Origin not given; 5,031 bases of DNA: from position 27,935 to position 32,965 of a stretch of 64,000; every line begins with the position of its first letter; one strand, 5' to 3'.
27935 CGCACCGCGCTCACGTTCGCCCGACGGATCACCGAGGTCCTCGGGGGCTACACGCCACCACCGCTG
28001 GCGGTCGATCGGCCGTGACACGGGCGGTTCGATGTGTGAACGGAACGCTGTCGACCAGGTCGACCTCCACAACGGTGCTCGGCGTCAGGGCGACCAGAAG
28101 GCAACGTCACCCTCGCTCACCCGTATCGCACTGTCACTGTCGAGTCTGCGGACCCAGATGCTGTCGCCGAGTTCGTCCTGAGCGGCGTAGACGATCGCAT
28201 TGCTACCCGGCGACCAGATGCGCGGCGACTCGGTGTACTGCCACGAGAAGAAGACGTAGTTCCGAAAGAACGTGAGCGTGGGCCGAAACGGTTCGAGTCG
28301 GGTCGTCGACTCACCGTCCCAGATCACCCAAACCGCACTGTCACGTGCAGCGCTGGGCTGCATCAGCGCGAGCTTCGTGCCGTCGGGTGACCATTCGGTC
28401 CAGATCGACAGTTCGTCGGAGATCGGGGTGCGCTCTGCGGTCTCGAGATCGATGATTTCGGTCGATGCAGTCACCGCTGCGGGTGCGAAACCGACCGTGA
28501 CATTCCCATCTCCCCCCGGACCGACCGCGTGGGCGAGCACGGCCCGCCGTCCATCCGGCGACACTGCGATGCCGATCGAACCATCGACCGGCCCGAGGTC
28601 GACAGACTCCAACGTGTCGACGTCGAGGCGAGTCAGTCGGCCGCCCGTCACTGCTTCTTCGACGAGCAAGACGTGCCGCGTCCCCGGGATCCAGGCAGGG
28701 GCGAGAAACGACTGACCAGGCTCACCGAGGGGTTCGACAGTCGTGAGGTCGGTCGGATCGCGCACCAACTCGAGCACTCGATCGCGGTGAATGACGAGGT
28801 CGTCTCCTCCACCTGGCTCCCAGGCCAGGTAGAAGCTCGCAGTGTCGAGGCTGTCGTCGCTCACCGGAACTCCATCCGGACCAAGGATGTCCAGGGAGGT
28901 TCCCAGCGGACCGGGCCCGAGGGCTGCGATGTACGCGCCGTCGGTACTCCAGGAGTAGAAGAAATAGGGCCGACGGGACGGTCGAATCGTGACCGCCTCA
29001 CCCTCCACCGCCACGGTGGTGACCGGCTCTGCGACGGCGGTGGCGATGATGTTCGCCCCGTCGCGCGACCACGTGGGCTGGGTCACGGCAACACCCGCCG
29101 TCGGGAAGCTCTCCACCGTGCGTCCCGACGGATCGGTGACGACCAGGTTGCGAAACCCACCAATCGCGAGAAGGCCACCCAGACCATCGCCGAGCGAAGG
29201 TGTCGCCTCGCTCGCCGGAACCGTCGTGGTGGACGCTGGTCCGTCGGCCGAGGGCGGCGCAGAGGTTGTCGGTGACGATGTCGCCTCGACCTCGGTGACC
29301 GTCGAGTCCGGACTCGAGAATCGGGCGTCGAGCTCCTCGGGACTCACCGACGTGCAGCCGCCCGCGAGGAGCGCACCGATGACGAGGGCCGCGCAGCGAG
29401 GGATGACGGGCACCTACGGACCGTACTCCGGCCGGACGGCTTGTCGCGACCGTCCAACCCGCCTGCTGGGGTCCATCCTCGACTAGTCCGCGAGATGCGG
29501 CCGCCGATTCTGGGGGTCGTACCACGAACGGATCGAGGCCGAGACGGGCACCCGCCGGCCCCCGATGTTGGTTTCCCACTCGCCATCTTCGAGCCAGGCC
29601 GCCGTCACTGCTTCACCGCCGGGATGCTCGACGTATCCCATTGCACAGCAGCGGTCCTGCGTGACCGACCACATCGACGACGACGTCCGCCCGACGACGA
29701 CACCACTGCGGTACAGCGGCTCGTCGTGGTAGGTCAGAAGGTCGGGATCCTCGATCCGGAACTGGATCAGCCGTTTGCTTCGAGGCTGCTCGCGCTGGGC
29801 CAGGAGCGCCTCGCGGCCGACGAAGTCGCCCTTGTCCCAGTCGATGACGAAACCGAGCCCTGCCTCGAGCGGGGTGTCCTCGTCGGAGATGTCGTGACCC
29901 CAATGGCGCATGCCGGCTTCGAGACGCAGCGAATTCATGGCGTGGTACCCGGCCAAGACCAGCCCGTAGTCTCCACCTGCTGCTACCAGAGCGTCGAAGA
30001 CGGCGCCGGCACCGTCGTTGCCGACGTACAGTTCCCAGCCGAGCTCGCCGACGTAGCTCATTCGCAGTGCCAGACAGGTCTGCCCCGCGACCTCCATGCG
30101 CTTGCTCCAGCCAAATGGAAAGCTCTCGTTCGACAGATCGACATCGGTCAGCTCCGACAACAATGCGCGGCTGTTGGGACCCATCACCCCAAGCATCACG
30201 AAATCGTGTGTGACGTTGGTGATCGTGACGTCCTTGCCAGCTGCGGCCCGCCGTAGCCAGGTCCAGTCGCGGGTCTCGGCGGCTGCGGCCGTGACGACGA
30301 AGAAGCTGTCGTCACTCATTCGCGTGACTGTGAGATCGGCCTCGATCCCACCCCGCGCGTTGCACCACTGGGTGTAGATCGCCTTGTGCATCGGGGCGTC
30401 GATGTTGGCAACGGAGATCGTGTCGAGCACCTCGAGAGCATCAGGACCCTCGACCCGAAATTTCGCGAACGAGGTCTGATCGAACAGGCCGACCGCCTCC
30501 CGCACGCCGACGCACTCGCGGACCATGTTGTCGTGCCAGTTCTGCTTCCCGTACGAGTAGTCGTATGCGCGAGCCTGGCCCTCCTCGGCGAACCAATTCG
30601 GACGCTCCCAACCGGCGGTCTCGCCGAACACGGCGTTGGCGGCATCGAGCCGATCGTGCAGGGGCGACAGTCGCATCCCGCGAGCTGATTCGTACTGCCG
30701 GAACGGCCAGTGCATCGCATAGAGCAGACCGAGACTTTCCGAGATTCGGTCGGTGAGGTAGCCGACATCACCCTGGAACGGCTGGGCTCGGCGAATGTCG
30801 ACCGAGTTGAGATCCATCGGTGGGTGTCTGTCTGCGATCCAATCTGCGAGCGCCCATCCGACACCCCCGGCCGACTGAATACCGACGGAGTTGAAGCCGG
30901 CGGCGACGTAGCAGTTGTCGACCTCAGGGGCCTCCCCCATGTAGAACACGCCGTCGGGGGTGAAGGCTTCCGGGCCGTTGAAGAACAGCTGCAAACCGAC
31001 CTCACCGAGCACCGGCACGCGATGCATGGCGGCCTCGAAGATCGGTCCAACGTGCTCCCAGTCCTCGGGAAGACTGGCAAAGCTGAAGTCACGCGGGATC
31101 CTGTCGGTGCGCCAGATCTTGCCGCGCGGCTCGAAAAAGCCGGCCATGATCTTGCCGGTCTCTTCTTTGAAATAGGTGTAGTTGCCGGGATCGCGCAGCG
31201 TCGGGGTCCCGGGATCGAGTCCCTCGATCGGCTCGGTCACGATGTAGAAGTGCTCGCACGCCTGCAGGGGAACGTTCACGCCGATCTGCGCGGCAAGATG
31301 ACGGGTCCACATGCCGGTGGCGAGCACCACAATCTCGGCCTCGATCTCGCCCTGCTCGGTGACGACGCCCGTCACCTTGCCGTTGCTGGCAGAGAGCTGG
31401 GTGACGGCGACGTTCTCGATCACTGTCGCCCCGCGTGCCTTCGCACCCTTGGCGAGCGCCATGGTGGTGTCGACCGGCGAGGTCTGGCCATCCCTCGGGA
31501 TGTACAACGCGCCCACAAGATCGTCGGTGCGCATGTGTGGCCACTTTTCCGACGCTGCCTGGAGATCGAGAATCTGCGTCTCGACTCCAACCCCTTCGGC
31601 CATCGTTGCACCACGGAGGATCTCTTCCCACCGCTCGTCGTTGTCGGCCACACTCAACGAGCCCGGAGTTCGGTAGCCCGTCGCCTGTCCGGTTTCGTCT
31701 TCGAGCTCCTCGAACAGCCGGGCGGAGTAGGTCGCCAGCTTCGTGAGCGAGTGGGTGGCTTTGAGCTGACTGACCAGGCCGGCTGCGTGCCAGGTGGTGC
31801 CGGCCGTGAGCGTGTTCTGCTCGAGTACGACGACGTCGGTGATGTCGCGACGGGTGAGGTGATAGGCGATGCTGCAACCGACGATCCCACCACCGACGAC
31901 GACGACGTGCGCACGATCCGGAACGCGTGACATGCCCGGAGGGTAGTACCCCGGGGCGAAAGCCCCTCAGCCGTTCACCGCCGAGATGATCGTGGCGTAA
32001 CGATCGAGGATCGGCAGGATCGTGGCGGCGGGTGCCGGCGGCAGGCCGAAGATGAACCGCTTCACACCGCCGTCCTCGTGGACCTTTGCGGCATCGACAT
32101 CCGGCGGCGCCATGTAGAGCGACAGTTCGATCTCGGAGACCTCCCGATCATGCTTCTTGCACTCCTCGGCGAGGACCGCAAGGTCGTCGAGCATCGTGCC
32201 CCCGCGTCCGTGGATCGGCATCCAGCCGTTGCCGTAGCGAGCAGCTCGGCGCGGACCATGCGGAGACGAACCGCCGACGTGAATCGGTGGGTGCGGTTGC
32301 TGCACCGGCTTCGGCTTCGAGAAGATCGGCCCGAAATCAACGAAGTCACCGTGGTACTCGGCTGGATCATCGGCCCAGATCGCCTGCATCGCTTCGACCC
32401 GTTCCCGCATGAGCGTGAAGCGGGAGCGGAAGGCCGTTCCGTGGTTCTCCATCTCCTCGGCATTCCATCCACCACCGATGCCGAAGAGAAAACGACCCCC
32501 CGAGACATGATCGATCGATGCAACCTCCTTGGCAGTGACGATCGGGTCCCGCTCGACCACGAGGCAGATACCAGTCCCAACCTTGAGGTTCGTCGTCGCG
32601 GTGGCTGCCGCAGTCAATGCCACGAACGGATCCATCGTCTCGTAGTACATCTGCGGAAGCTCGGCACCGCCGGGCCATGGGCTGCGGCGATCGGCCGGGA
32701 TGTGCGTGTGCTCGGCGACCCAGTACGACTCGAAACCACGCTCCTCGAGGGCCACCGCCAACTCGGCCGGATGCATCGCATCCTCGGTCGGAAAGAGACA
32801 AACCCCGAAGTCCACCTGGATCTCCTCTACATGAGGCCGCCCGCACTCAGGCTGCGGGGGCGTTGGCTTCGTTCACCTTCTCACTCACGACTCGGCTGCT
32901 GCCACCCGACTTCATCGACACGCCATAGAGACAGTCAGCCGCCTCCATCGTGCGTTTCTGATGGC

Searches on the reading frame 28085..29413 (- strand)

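Call 5: search_protein_families(library=pfam, proteins=[window:28085-29413:-])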
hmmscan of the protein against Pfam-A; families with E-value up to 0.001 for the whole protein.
window:28085-29413:- (442 aa): 0 families

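Call 6: search_protein_families(library=ncbifam, proteins=[window:28085-29413:-])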
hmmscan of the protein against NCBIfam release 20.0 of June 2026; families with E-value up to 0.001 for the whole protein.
window:28085-29413:- (442 aa): 1 family
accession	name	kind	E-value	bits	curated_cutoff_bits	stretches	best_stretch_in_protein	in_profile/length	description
TIGR02800.1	propeller_TolB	equivalog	6.1e-05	22.1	343.15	0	320-361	219-261/418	Tol-Pal system beta propeller repeat protein TolB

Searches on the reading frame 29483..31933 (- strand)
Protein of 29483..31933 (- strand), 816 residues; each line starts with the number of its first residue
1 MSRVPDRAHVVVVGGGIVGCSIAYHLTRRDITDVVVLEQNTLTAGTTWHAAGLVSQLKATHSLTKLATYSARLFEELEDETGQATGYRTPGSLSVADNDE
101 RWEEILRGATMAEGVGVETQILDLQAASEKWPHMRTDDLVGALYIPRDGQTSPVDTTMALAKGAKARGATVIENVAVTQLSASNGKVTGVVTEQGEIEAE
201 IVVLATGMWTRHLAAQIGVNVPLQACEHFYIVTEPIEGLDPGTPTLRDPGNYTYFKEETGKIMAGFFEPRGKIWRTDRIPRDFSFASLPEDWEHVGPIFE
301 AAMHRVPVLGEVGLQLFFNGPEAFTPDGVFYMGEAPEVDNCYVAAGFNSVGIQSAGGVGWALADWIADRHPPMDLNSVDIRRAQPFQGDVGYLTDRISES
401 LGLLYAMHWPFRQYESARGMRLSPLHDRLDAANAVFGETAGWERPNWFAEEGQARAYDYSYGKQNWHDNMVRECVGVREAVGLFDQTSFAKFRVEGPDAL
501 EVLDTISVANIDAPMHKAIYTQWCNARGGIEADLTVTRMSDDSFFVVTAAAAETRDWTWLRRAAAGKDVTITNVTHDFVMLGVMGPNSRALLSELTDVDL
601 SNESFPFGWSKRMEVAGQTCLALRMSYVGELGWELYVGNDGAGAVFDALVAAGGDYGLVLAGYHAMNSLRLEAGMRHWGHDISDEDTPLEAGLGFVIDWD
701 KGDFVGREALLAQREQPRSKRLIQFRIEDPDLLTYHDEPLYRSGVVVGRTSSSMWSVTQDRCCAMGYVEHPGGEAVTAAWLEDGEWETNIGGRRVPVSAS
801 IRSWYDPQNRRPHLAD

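Call 5: search_protein_families(library=pfam, proteins=[window:29483-31933:-])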
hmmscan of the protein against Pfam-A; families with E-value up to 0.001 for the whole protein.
window:29483-31933:- (816 aa): 12 families
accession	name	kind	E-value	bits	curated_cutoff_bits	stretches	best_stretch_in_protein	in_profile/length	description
PF01571.26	GCV_T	-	5.6e-83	278.5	25.6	1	425-696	1-255/255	Aminomethyltransferase folate-binding domain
PF01266.30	DAO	-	1.6e-73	248.7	27.9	1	9-365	1-353/353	FAD dependent oxidoreductase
PF16350.10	FAO_M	-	1.2e-14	54.6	27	1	370-423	3-56/56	FAD dependent oxidoreductase central domain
PF08669.17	GCV_T_C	-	6.7e-13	48.8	25.9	1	720-806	1-80/80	Glycine cleavage T-protein C-terminal barrel domain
PF00890.30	FAD_binding_2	-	1.5e-08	34.7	20.4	0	9-58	1-49/414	FAD binding domain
PF07992.20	Pyr_redox_2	-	5.9e-07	29.6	26.1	0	8-40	143-174/291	Pyridine nucleotide-disulphide oxidoreductase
PF13450.12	NAD_binding_8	-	2.9e-06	27.9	21.9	1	12-52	1-42/68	NAD(P)-binding Rossmann-like domain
PF13738.12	Pyr_redox_3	-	1.8e-05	24.6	30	0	11-43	1-33/305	Pyridine nucleotide-disulphide oxidoreductase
PF13454.12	NAD_binding_9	-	1.9e-05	25.2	21.8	0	11-51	1-44/155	FAD-NAD(P)-binding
PF01593.30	Amino_oxidase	-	0.00014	21.7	19.8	1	120-212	173-260/443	Flavin containing amine oxidoreductase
PF01946.23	Thi4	-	0.00072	19.3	26.2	0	8-53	18-63/235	Thi4 family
PF01494.25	FAD_binding_3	-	0.00083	19.1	22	0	8-45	2-38/349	FAD binding domain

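Call 6: search_protein_families(library=ncbifam, proteins=[window:29483-31933:-])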
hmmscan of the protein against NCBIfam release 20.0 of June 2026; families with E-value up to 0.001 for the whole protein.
window:29483-31933:- (816 aa): 47 families (the best 25 are shown)
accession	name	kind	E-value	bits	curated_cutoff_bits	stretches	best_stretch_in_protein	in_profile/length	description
NF001567.0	PRK00389.1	subfamily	2.4e-60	204.4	300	1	468-775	32-333/359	glycine cleavage system aminomethyltransferase GcvT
TIGR00528.1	gcvT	equivalog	2.1e-51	174.9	235.85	1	472-770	34-332/362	glycine cleavage system aminomethyltransferase GcvT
TIGR01372.1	soxA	subfamily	6.2e-50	169.9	1164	1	419-811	606-993/996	sarcosine oxidase subunit alpha family protein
NF053776.1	TmaoDeMthMsil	equivalog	1e-47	163.1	1100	1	468-812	416-761/763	trimethylamine N-oxide demethylase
NF010093.0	PRK13579.1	equivalog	1.6e-40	139.1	459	1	469-773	40-339/371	glycine cleavage system aminomethyltransferase GcvT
TIGR02352.1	thiamin_ThiO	equivalog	4.9e-39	134.4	250.8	1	10-222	1-219/351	glycine oxidase ThiO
NF001933.0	PRK00711.1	subfamily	6.2e-31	107.8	383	1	60-236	105-282/429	D-amino acid dehydrogenase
NF008425.0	PRK11259.1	equivalog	1.9e-28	99.5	257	1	7-221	4-216/377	N-methyl-L-tryptophan oxidase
TIGR01373.1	soxB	subfamily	1.8e-27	96.2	529.45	1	9-372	32-388/407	sarcosine oxidase subunit beta family protein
NF009133.0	PRK12486.1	equivalog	1.2e-24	86.9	410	1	472-771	46-342/369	dimethylsulfoniopropionate demethylase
TIGR01377.1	soxA_mon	subfamily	2.4e-22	79.2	479.65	1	10-383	3-375/381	amino oxidase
TIGR03364.1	HpnW_proposed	hypoth_equivalog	1.4e-19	70.4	285.1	1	9-227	2-214/365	TIGR03364 family FAD-dependent oxidoreductase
NF047633.1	SyrngDmethDesA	equivalog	2e-17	62.9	800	1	467-674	33-248/453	syringate O-demethylase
NF050086.1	pipecolate_AmaA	exception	3.4e-17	62.2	600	1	7-238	25-263/425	L-pipecolate oxidase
TIGR03197.1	MnmC_Cterm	equivalog_domain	1.8e-14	53.6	174.2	1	9-215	1-208/400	FAD-dependent 5-carboxymethylaminomethyl-2-thiouridine(34) oxidoreductase MnmC1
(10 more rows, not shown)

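Call 54: search_solved_structures(query=window:29483-31933:-, max_evalue=1e-10)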
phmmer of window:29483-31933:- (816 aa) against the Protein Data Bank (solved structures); distinct sequences matched with E-value up to 1e-10: 42.
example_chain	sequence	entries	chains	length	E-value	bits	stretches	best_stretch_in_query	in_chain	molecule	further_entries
5l46_A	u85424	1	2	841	5.3e-137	461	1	5-769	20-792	Dimethylglycine dehydrogenase, mitochondrial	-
4pab_A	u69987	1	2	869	1.5e-135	456.2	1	5-769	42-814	Dimethylglycine dehydrogenase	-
4p9s_A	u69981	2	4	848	2.3e-135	455.5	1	5-769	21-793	Dimethylglycine dehydrogenase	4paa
1pj5_A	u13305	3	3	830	1.5e-103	350.4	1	9-808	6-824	N,N-dimethylglycine oxidase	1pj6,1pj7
3gsi_A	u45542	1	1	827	2.6e-102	346.2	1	9-808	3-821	N,N-dimethylglycine oxidase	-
1yx2_A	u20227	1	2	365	2e-42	148.1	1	470-774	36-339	Aminomethyltransferase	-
1woo_A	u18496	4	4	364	9.8e-38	132.6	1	465-768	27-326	Aminomethyltransferase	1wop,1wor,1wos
9q5a_A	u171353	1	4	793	1.2e-34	122.4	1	473-813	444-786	Trimethylamine N-oxide Demethylase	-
9q59_A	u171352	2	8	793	1.2e-34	122.4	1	473-813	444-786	trimethylamine N-oxide demethylase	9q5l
1v5v_A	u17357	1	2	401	6.3e-31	110.1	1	462-759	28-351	aminomethyltransferase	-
1y56_B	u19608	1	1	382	1.1e-30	109.3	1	4-368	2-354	sarcosine oxidase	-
4ysh_A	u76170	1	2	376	3.4e-29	104.3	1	7-380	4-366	Glycine oxidase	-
1vrq_A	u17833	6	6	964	6.3e-28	100.2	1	421-718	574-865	Sarcosine oxidase alpha subunit | Subunit alpha of sarcosine oxidase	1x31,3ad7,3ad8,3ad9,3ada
2gag_A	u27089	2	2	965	9.6e-28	99.6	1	434-729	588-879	heterotetrameric sarcosine oxidase alpha-subunit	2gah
7cyx_A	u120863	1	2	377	9.4e-27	96.3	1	7-214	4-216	Glycine oxidase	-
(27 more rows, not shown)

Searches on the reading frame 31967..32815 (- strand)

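Call 5: search_protein_families(library=pfam, proteins=[window:31967-32815:-])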
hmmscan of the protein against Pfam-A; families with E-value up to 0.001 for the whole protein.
window:31967-32815:- (282 aa): 1 family
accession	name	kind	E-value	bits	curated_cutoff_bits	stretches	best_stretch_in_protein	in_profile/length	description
PF00296.26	Bac_luciferase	-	6.6e-51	174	27.9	1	14-233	23-224/314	Luciferase-like monooxygenase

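Call 6: search_protein_families(library=ncbifam, proteins=[window:31967-32815:-])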
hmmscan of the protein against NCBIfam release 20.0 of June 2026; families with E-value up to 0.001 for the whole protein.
window:31967-32815:- (282 aa): 32 families (the best 25 are shown)
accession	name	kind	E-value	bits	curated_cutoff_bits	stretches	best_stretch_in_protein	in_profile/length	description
TIGR03619.1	F420_Rv2161c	subfamily_domain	2.2e-76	256.7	166.9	1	18-256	2-245/247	TIGR03619 family F420-dependent LLM class oxidoreductase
TIGR03560.1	F420_Rv1855c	subfamily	3.9e-35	121.7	231.4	1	14-233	13-226/227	TIGR03560 family F420-dependent LLM class oxidoreductase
TIGR03621.1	F420_MSMEG_2516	subfamily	1.8e-24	86.4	213.15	1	62-185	41-160/295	TIGR03621 family F420-dependent LLM class oxidoreductase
NF002619.0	PRK02271.1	equivalog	1.2e-22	80.7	276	1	57-235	36-211/329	5,10-methylenetetrahydromethanopterin reductase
TIGR03571.1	lucif_BA3436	subfamily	1.1e-21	77.4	303.9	1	14-207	31-213/304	TIGR03571 family LLM class oxidoreductase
TIGR03555.1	F420_mer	equivalog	2.6e-20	73.1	348.7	1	58-199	35-174/325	5,10-methylenetetrahydromethanopterin reductase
TIGR03617.1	F420_MSMEG_2256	subfamily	5.3e-20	71.6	278.15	1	61-230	19-196/318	TIGR03617 family F420-dependent LLM class oxidoreductase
TIGR04024.1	F420_NP1902A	hypoth_equivalog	2.2e-19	69.4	345.4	1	63-234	42-212/330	TIGR04024 family LLM class F420-dependent oxidoreductase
TIGR04021.1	LLM_DMSO2_sfnG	equivalog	3.8e-19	69.3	382.95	1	67-223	67-221/350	dimethylsulfone monooxygenase SfnG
TIGR03854.1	F420_MSMEG_3544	hypoth_equivalog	5.7e-17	62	295.6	1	55-200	35-179/290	TIGR03854 family LLM class F420-dependent oxidoreductase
TIGR03559.1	F420_Rv3520c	subfamily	2.7e-15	56.3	335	1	61-202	38-190/325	LLM class F420-dependent oxidoreductase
TIGR03856.1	F420_MSMEG_2906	subfamily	4.8e-15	55.8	243.7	1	24-258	26-231/249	LLM class F420-dependent oxidoreductase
TIGR03564.1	F420_MSMEG_4879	subfamily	1.3e-14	54.5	234.25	1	60-200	23-162/265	TIGR03564 family F420-dependent LLM class oxidoreductase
TIGR03565.1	alk_sulf_monoox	equivalog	5.2e-14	52.1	518.2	1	61-195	53-188/346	FMNH2-dependent alkanesulfonate monooxygenase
TIGR03841.1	F420_Rv3093c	subfamily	1.7e-13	50.6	213.65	1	59-162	33-136/298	LLM class F420-dependent oxidoreductase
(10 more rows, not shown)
